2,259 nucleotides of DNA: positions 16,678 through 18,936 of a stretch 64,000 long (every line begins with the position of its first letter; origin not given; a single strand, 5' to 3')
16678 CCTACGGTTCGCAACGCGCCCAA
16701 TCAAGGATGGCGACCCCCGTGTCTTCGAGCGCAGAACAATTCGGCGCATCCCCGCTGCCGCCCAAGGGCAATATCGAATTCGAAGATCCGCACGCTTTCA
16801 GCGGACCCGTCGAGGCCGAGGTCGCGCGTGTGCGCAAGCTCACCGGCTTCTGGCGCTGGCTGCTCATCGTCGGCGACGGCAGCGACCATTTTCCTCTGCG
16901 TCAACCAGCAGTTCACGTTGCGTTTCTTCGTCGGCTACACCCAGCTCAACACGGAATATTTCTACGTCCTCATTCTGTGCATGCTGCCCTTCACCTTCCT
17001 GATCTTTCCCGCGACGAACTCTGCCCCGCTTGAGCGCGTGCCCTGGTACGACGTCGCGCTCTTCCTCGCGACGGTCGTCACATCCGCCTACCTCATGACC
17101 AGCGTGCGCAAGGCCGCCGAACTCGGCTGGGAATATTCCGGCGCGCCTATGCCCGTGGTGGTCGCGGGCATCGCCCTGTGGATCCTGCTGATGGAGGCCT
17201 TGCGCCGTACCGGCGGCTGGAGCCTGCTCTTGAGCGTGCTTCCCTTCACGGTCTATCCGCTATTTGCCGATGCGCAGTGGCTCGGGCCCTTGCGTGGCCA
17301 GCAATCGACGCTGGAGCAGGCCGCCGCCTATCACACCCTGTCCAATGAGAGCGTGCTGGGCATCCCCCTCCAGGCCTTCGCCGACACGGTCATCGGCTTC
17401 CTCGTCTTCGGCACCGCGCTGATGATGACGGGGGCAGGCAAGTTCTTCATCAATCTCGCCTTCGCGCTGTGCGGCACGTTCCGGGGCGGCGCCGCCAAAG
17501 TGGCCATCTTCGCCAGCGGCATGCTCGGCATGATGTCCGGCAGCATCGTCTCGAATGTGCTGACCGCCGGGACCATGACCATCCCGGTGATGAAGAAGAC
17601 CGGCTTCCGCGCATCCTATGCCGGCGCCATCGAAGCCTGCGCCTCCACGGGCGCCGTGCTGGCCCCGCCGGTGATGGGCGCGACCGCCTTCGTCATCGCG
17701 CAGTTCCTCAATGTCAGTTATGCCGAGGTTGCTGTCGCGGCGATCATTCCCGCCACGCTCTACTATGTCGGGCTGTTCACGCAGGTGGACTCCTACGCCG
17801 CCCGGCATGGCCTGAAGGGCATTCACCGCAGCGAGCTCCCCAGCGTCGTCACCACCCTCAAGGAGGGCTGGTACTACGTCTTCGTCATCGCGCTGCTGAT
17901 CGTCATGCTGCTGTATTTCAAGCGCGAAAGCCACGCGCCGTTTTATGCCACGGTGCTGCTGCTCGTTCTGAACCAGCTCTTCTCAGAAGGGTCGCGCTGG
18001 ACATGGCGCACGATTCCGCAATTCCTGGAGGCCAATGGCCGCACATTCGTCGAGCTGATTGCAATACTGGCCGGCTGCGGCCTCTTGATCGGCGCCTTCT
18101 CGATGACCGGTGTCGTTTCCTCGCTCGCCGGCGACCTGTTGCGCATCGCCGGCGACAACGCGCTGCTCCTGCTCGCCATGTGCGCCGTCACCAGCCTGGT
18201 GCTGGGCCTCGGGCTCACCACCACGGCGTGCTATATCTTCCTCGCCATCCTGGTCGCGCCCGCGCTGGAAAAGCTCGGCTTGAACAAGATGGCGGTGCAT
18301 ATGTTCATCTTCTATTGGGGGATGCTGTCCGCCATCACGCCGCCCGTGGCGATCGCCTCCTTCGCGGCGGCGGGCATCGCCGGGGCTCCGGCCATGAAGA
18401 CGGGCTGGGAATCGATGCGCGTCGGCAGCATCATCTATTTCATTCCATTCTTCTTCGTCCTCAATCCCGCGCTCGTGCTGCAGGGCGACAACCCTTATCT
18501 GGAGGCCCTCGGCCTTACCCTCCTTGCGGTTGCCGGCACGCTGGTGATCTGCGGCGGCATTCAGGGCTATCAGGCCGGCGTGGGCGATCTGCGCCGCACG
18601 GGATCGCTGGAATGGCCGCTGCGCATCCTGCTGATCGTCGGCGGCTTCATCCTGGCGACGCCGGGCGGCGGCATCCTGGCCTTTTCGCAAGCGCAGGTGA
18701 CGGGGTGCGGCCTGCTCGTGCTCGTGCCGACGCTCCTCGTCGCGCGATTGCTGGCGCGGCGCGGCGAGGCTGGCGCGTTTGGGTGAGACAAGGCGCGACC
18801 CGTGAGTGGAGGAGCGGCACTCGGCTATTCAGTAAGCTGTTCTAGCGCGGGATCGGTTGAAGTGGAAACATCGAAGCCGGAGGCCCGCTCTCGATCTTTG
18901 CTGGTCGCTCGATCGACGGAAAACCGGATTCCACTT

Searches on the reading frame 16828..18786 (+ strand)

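Call 23: search_protein_families(library=pfam, proteins=[window:16828-18786:+], max_evalue=0.001)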
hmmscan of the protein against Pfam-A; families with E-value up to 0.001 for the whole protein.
window:16828-18786:+ (652 aa): 1 family
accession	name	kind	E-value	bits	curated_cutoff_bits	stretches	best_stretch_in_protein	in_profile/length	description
PF06808.19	DctM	-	3.6e-118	395.4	23.8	1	117-556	2-411/413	Tripartite ATP-independent periplasmic transporter, DctM component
